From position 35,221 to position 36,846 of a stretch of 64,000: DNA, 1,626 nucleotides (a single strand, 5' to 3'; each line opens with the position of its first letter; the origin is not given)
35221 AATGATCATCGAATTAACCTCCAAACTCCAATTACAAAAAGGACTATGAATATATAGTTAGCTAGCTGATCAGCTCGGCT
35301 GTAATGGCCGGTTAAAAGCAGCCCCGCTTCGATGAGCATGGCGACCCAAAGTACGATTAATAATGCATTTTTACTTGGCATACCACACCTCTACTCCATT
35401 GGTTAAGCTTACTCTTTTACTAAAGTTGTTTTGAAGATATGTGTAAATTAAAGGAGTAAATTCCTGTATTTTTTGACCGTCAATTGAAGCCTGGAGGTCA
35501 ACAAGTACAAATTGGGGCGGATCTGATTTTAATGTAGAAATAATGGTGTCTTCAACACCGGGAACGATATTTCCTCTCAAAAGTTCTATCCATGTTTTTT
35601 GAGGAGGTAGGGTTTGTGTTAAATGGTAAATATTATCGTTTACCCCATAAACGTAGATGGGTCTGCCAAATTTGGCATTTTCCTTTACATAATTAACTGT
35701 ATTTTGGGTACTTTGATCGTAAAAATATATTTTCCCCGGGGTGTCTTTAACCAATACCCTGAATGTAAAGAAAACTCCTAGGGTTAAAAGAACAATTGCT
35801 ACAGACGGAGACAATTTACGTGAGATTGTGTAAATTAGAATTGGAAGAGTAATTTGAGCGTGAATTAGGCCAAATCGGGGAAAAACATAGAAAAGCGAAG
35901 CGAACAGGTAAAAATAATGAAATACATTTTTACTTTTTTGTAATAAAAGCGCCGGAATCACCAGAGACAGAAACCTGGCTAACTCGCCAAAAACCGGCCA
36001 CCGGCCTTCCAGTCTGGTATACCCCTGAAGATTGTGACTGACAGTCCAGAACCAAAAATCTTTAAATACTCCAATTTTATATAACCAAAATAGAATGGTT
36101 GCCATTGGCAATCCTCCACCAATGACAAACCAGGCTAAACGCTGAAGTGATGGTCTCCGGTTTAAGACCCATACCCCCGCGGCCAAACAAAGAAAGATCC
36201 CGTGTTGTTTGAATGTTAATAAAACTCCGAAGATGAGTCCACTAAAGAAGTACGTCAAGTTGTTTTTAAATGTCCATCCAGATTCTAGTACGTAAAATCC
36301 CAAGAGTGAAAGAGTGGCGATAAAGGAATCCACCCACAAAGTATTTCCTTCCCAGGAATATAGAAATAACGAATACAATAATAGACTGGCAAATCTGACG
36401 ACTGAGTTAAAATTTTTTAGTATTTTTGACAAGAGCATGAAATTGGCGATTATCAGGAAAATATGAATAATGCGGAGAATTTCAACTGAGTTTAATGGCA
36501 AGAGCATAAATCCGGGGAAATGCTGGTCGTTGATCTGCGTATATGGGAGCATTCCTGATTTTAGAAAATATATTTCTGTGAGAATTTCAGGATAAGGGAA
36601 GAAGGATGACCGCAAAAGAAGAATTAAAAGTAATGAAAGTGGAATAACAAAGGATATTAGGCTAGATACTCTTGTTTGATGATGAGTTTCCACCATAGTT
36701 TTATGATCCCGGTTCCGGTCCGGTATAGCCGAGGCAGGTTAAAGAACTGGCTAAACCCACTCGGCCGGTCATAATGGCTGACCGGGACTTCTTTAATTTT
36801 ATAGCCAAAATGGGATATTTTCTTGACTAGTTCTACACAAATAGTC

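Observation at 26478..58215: Recurrent coupled modules: polyprenyl-P-sugar synthase GT2 immediately upstream of a GT-C membrane transferase (at least 3 instances)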

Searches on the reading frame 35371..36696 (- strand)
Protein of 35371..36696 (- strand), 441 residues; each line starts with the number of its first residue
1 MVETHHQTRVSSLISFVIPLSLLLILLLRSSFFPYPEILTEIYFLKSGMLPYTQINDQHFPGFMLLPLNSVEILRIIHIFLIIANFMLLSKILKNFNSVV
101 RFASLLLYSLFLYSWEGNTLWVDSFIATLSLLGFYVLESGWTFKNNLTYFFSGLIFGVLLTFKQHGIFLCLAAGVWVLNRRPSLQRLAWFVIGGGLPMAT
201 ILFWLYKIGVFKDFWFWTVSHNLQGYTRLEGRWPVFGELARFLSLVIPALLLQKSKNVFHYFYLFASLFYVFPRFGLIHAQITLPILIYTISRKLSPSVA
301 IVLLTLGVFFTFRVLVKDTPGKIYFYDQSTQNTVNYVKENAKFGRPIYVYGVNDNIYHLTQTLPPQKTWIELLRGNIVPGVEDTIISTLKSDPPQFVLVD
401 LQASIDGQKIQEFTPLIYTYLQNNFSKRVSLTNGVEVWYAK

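Call 5: search_protein_families(library=pfam, proteins=[window:35371-36696:-], max_evalue=0.1)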
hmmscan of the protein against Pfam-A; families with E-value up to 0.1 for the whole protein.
window:35371-36696:- (441 aa): 2 families
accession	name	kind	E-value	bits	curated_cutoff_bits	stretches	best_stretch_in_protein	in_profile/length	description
PF13231.12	PMT_2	-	0.01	16.5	26.1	1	70-199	20-154/160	Dolichyl-phosphate-mannose-protein mannosyltransferase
PF11857.13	DUF3377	-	0.039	14.3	26.5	0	6-27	22-43/72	Domain of unknown function (DUF3377)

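Call 6: search_protein_families(library=ncbifam, proteins=[window:35371-36696:-], max_evalue=0.1)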
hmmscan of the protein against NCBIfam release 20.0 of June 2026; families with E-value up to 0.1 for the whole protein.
window:35371-36696:- (441 aa): 0 families

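Call 15: find_homologous_proteins(query=window:35371-36696:-, max_evalue=0.001)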
Query window:35371-36696:- (441 aa): 27 proteins with E <= 0.001 among 8000 candidates.
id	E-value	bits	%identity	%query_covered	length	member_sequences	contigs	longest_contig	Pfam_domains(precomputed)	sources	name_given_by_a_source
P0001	5.2e-260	881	100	89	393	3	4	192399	-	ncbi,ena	-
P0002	2.4e-241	820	81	100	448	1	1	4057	-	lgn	-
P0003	2.1e-222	757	75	100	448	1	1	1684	-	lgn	-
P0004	6.0e-222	756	75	100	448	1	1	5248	-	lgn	-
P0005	2.8e-220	750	76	100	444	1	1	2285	-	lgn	-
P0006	7.6e-218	742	74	100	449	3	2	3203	-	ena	-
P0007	1.2e-216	738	75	100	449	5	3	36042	-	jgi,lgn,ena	-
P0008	1.7e-208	711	72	100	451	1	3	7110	-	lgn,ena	-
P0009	3.4e-198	677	67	100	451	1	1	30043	-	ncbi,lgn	-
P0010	9.9e-150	518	55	100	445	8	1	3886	-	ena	-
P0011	1.1e-147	511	54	100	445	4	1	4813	-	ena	-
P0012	2.3e-147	510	54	100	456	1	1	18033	-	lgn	-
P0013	1.8e-140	487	52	97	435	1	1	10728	-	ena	-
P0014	9.2e-140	485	55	89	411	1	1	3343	-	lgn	-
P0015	3.0e-139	483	54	94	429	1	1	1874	-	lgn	-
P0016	1.6e-133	464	49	100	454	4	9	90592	-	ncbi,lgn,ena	-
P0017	4.8e-131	456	52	100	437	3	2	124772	-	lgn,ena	-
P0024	3.0e-105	371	44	92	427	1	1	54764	-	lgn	-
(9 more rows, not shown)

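Call 17: find_encoding_contigs(protein=P0016, flank=6000, max_places=3)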
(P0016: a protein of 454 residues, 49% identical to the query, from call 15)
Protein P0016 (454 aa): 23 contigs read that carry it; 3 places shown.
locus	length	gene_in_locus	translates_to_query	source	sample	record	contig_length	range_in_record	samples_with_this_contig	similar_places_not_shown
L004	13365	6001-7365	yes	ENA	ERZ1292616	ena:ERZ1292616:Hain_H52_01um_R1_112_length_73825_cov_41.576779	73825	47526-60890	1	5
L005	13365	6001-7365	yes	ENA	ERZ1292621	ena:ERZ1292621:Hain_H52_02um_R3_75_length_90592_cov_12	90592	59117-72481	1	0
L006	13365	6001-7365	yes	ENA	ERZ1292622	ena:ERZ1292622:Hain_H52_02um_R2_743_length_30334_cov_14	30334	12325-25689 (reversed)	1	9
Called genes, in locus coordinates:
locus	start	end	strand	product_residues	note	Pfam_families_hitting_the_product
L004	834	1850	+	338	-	PF00535:Glycos_transf_2, PF10111:Glyco_tranf_2_2 (weak), PF13641:Glyco_tranf_2_3, PF13632:Glyco_trans_2_3 (faint)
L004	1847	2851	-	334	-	PF01073:3Beta_HSD, PF01370:Epimerase, PF02719:Polysacc_synt_2, PF04321:RmlD_sub_bind, PF16363:GDP_Man_Dehyd, PF07993:NAD_binding_4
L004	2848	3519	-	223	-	PF13489:Methyltransf_23 (weak), PF07021:MetW, PF13847:Methyltransf_31, PF08241:Methyltransf_11, PF08242:Methyltransf_12, PF13649:Methyltransf_25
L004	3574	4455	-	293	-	PF13489:Methyltransf_23, PF01209:Ubie_methyltran (weak), PF07021:MetW, PF13847:Methyltransf_31, PF08241:Methyltransf_11, PF08242:Methyltransf_12, PF13649:Methyltransf_25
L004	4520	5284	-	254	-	PF13489:Methyltransf_23, PF13847:Methyltransf_31, PF08241:Methyltransf_11, PF08242:Methyltransf_12, PF13649:Methyltransf_25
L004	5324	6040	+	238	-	PF00535:Glycos_transf_2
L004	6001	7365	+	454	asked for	-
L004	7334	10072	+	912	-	-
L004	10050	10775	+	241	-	PF13489:Methyltransf_23, PF13847:Methyltransf_31, PF08241:Methyltransf_11, PF08242:Methyltransf_12, PF13649:Methyltransf_25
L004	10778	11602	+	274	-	PF00535:Glycos_transf_2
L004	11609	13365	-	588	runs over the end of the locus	PF13522:GATase_6, PF12481:DUF3700 (weak), PF13537:GATase_7, PF00733:Asn_synthase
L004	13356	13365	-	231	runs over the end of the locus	PF00535:Glycos_transf_2, PF13641:Glyco_tranf_2_3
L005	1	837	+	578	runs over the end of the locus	PF00535:Glycos_transf_2, PF10111:Glyco_tranf_2_2 (faint), PF13506:Glyco_transf_21 (faint), PF13641:Glyco_tranf_2_3 (faint), PF13632:Glyco_trans_2_3 (faint), PF00535:Glycos_transf_2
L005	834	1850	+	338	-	PF00535:Glycos_transf_2, PF10111:Glyco_tranf_2_2 (weak), PF13641:Glyco_tranf_2_3, PF13632:Glyco_trans_2_3 (faint)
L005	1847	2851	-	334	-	PF01073:3Beta_HSD, PF01370:Epimerase, PF02719:Polysacc_synt_2, PF04321:RmlD_sub_bind, PF16363:GDP_Man_Dehyd, PF07993:NAD_binding_4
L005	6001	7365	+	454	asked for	-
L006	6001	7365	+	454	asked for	-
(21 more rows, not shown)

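Call 18: find_encoding_contigs(protein=P0024, flank=6000, max_places=2)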
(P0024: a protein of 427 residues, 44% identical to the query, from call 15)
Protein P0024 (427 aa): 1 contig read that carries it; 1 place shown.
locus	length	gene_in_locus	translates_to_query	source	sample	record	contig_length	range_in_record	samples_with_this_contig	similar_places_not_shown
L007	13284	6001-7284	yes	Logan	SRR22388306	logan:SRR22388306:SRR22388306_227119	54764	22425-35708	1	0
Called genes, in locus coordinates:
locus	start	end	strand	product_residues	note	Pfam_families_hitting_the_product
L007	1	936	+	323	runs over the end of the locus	PF00535:Glycos_transf_2, PF10111:Glyco_tranf_2_2 (faint)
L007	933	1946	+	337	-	PF00535:Glycos_transf_2, PF13641:Glyco_tranf_2_3, PF13632:Glyco_trans_2_3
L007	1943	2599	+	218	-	PF13489:Methyltransf_23, PF08003:Methyltransf_9 (faint), PF13847:Methyltransf_31, PF08241:Methyltransf_11, PF08242:Methyltransf_12 (weak), PF13649:Methyltransf_25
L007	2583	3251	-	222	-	PF08241:Methyltransf_11, PF08242:Methyltransf_12 (weak), PF13649:Methyltransf_25, PF13847:Methyltransf_31 (weak)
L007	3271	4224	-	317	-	PF13489:Methyltransf_23, PF01209:Ubie_methyltran (faint), PF07021:MetW, PF13649:Methyltransf_25, PF13847:Methyltransf_31, PF08241:Methyltransf_11, PF08242:Methyltransf_12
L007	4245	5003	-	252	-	PF13489:Methyltransf_23, PF13847:Methyltransf_31, PF08241:Methyltransf_11, PF08242:Methyltransf_12, PF13649:Methyltransf_25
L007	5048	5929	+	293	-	PF00535:Glycos_transf_2, PF10111:Glyco_tranf_2_2 (faint)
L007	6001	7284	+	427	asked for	-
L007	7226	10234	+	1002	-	-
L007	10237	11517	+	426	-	PF01943:Polysacc_synt, PF13440:Polysacc_synt_3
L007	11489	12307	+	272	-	PF00535:Glycos_transf_2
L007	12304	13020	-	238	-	PF13489:Methyltransf_23, PF01209:Ubie_methyltran (weak), PF13847:Methyltransf_31, PF08241:Methyltransf_11, PF08242:Methyltransf_12, PF13649:Methyltransf_25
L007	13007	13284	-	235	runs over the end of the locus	PF00535:Glycos_transf_2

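Call 19: find_encoding_contigs(protein=P0017, flank=6000, max_places=2)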
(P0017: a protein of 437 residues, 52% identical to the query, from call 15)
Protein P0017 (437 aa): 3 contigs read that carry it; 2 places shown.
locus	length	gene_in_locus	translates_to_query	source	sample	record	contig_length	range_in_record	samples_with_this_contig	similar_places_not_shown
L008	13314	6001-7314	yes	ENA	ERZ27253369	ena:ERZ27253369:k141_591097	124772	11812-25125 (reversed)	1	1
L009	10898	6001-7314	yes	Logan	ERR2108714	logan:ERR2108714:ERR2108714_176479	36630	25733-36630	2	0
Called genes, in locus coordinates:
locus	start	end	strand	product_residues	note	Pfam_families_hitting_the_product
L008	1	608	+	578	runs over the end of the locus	PF00535:Glycos_transf_2, PF10111:Glyco_tranf_2_2 (faint), PF13641:Glyco_tranf_2_3 (faint), PF13632:Glyco_trans_2_3 (faint), PF00535:Glycos_transf_2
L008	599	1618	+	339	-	PF00535:Glycos_transf_2, PF10111:Glyco_tranf_2_2, PF13506:Glyco_transf_21, PF13641:Glyco_tranf_2_3, PF13632:Glyco_trans_2_3 (weak)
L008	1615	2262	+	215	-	PF13489:Methyltransf_23, PF01209:Ubie_methyltran (weak), PF08003:Methyltransf_9 (weak), PF13847:Methyltransf_31, PF08241:Methyltransf_11, PF08242:Methyltransf_12, PF13649:Methyltransf_25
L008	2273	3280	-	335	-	PF01073:3Beta_HSD, PF01370:Epimerase, PF02719:Polysacc_synt_2, PF04321:RmlD_sub_bind, PF16363:GDP_Man_Dehyd, PF07993:NAD_binding_4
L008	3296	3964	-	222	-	PF07021:MetW (weak), PF13847:Methyltransf_31, PF08241:Methyltransf_11, PF08242:Methyltransf_12 (faint), PF13649:Methyltransf_25 (weak)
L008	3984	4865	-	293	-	PF13489:Methyltransf_23, PF07021:MetW, PF13847:Methyltransf_31, PF08241:Methyltransf_11, PF08242:Methyltransf_12, PF13649:Methyltransf_25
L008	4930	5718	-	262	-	PF13489:Methyltransf_23, PF13847:Methyltransf_31, PF08241:Methyltransf_11, PF08242:Methyltransf_12, PF13649:Methyltransf_25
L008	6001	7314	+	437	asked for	-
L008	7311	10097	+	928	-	-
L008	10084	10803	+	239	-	PF01209:Ubie_methyltran (weak), PF13489:Methyltransf_23, PF13847:Methyltransf_31, PF08241:Methyltransf_11, PF08242:Methyltransf_12, PF13649:Methyltransf_25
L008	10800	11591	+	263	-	PF00535:Glycos_transf_2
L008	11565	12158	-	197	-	PF00535:Glycos_transf_2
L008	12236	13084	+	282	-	PF13692:Glyco_trans_1_4, PF00534:Glycos_transf_1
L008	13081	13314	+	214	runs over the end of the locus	-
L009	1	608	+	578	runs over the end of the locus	PF00535:Glycos_transf_2, PF10111:Glyco_tranf_2_2 (faint), PF13641:Glyco_tranf_2_3 (faint), PF13632:Glyco_trans_2_3 (faint), PF00535:Glycos_transf_2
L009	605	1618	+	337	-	PF00535:Glycos_transf_2, PF10111:Glyco_tranf_2_2, PF13506:Glyco_transf_21, PF13641:Glyco_tranf_2_3, PF13632:Glyco_trans_2_3 (weak)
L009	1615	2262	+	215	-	PF13489:Methyltransf_23, PF01209:Ubie_methyltran (weak), PF08003:Methyltransf_9 (weak), PF13847:Methyltransf_31, PF08241:Methyltransf_11, PF08242:Methyltransf_12, PF13649:Methyltransf_25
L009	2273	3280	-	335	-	PF01073:3Beta_HSD, PF01370:Epimerase, PF02719:Polysacc_synt_2, PF04321:RmlD_sub_bind, PF16363:GDP_Man_Dehyd, PF07993:NAD_binding_4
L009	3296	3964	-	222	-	PF07021:MetW (weak), PF13847:Methyltransf_31, PF08241:Methyltransf_11, PF08242:Methyltransf_12 (faint), PF13649:Methyltransf_25 (weak)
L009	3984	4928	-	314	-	PF13489:Methyltransf_23, PF07021:MetW, PF08241:Methyltransf_11, PF08242:Methyltransf_12, PF13649:Methyltransf_25, PF13847:Methyltransf_31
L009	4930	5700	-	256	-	PF13489:Methyltransf_23, PF13847:Methyltransf_31, PF08241:Methyltransf_11, PF08242:Methyltransf_12, PF13649:Methyltransf_25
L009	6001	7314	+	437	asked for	-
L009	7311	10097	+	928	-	-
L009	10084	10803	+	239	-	PF01209:Ubie_methyltran (weak), PF13489:Methyltransf_23, PF13847:Methyltransf_31, PF08241:Methyltransf_11, PF08242:Methyltransf_12, PF13649:Methyltransf_25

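Call 24: search_solved_structures(query=A1, max_evalue=10, show_alignments=2)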
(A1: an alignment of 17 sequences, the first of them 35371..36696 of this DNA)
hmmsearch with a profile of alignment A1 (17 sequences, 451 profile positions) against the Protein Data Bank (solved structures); distinct sequences matched with E-value up to 10: 2.
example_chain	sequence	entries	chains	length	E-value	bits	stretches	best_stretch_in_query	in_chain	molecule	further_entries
8q82_A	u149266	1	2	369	0.0039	19.3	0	350-388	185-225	Photorhabdus luminescens subsp. laumondii TTO1 complete genome segment 3/17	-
6rfz_A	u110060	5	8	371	0.39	12.7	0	351-379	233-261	lectin PLL2 from Photorhabdus laumondii | Photorhabdus luminescens subsp. laumondii TTO1 complete genome segment 3/17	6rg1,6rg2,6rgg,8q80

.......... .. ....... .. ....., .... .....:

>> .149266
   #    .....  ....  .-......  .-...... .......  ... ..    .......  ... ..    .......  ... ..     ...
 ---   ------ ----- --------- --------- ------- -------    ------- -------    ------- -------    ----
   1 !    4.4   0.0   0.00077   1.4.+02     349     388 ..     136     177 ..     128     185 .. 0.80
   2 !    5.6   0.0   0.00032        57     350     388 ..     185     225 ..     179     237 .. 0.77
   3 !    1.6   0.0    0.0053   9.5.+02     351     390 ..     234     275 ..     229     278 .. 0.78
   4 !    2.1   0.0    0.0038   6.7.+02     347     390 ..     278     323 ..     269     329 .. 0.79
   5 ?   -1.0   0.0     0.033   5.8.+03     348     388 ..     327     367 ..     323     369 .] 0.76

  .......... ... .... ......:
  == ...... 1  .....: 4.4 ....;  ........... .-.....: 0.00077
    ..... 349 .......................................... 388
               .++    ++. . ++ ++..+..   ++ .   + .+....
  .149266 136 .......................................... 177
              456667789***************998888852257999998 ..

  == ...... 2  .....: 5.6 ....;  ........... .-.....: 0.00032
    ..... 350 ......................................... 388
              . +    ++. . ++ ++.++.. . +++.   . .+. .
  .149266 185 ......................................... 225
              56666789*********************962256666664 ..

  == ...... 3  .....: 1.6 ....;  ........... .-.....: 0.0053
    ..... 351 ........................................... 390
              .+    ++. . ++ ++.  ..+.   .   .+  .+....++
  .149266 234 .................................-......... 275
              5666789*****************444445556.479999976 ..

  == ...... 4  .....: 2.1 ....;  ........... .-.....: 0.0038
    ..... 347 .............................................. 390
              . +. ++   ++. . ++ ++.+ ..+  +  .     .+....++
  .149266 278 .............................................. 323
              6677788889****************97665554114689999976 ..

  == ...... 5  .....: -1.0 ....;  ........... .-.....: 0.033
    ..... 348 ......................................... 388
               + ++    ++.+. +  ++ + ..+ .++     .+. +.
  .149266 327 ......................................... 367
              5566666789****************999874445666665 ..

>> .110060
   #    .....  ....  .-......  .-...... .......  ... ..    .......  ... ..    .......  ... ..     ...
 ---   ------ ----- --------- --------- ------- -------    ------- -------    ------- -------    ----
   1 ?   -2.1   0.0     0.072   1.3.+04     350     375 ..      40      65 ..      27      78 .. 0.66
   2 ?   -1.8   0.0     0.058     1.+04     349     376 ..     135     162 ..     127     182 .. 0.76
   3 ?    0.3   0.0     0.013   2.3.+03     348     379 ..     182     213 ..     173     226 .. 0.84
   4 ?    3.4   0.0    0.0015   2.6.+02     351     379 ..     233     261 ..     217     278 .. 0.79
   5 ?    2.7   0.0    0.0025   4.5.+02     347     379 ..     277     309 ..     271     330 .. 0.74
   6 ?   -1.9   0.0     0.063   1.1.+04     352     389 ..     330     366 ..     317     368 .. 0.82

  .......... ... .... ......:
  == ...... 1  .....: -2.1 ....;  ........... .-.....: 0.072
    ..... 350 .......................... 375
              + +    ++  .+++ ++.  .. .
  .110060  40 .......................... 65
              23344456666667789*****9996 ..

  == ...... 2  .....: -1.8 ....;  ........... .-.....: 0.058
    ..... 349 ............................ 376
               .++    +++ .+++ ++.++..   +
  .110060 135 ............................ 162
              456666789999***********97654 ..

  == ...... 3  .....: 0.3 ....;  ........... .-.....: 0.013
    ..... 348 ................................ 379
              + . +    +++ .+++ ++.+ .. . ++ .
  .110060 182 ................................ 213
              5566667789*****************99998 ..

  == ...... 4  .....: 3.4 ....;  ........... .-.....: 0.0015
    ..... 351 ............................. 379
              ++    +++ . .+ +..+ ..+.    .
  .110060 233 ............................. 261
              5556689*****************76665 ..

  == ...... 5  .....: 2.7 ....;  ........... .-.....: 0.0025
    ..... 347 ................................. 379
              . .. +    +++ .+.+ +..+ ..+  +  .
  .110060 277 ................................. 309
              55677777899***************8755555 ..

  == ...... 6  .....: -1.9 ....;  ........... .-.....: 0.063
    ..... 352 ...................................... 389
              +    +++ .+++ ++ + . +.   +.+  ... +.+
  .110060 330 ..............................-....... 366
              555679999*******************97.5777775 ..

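Call 26: find_related_loci(query=A1, collection=genome_contigs, flank=6000)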
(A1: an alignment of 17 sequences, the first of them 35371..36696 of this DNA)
Query A1 (441 aa) in genome_contigs; peptide patterns used: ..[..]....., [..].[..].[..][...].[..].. (x = any residue, [..] = any of these).
29 stretches matched a pattern; 3 encode a relative of the query (tblastn E <= 1e-3); 3 distinct loci.
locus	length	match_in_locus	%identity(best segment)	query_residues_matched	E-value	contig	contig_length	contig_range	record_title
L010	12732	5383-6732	49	1-441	3e-139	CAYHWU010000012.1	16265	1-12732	MAG TPA_asm: uncultured Gammaproteobacteria bacterium isolate ERP119705_co16_325 genome assembly, contig: NODE_2813_leng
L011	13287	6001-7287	53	1-439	8e-139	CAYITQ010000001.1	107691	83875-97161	MAG TPA_asm: uncultured Gammaproteobacteria bacterium isolate ERP119705_co3_801 genome assembly, contig: NODE_100_length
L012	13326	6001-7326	29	13-437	2e-45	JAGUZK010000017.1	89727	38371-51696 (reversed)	MAG: Candidatus Woesebacteria bacterium isolate DeMMO6_59 c_000000024226, whole genome shotgun sequence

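Call 38: predict_structure(alignment_id=A1)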
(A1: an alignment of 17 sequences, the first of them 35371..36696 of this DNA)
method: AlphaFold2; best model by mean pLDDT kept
length: 441 residues; sequences in the alignment: 17
mean_pLDDT: 85.7   pTM: 0.83
mean pLDDT of the five models: 85.7, 81.8, 81.3, 79.7, 75.6
residues with pLDDT >= 90: 225; 70-90: 162; 50-70: 53; < 50: 1
segments of 3 or more residues with pLDDT < 50: none
pLDDT, mean of each block of 10 residues (from residue 1): 71 93 90 73 82 65 61 87 96 93 97 85 89 96 97 94 85 96 97 94 86 76 56 76 92 81 89 68 93 93 95 80 64 92 92 86 88 75 91 95 83 93 96 94 93
secondary structure, 60 per line:
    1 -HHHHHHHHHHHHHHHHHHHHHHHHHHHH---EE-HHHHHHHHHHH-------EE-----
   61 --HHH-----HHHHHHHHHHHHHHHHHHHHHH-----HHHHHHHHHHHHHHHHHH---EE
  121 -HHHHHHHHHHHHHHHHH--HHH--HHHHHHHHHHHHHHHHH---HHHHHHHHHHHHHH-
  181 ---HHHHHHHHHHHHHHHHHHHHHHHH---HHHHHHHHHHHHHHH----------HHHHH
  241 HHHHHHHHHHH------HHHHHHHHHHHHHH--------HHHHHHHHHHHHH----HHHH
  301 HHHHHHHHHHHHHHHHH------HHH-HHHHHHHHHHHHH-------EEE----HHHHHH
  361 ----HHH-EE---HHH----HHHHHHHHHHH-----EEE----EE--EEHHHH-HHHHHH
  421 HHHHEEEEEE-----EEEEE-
elements in order: H2-29 H36-46 H71-92 H98-115 H122-138 H146-162 H166-179 H184-207 H211-225 H236-251 H258-271 H280-292 H297-317 H328-340 E348-350 H355-360 H381-391 E397-399 H410-413 H415-424 E425-430 E436-440

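Call 85: search_protein_families(library=ncbifam, proteins=[L012:2968-3726:+], max_evalue=0.001)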
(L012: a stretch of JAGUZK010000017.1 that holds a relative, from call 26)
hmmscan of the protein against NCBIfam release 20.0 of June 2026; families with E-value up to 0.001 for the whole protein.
L012:2968-3726:+ (252 aa): 10 families
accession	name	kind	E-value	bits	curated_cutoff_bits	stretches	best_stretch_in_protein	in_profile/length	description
TIGR04283.1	glyco_like_mftF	equivalog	1.5e-19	70.5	182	1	5-129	1-129/221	TIGR04283 family arsenosugar biosynthesis glycosyltransferase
TIGR04195.1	S_glycosyl_SunS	equivalog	1.8e-12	46.8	350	1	7-85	61-142/421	SunS family peptide S-glycosyltransferase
NF010496.0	PRK13915.1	equivalog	2.6e-09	36.6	262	1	4-58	32-92/307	glucosyl-3-phosphoglycerate synthase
NF007482.0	PRK10073.1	equivalog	3.2e-09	36.2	423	1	4-97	7-108/334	glycosyltransferase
TIGR04182.1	glyco_TIGR04182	equivalog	1.5e-08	34.4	325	1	6-109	3-108/293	S-layer glycoprotein N-glycosyltransferase AglJ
NF045692.1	OglycostaseCruG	equivalog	2e-06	27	600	1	5-108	43-161/386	2'-O-glycosyltransferase CruG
NF041391.1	DPhHxTase_Halo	equivalog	1.9e-05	23.8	375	1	18-86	10-80/213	dolichyl-phosphate hexose transferase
NF041875.1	EPS_EpsD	equivalog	4.7e-05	22.9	370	1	5-94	1-99/325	exopolysaccharide biosynthesis glycosyltransferase EpsD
NF050050.1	ProtGlycPglI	equivalog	8.8e-05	22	500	1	4-115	3-124/306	GalNAc(5)-diNAcBac-PP-undecaprenol beta-1,3-glucosyltransferase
NF038302.1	EPS_HpsE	equivalog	0.00023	20.2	300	1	4-85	2-97/307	hormogonium polysaccharide biosynthesis glycosyltransferase HpsE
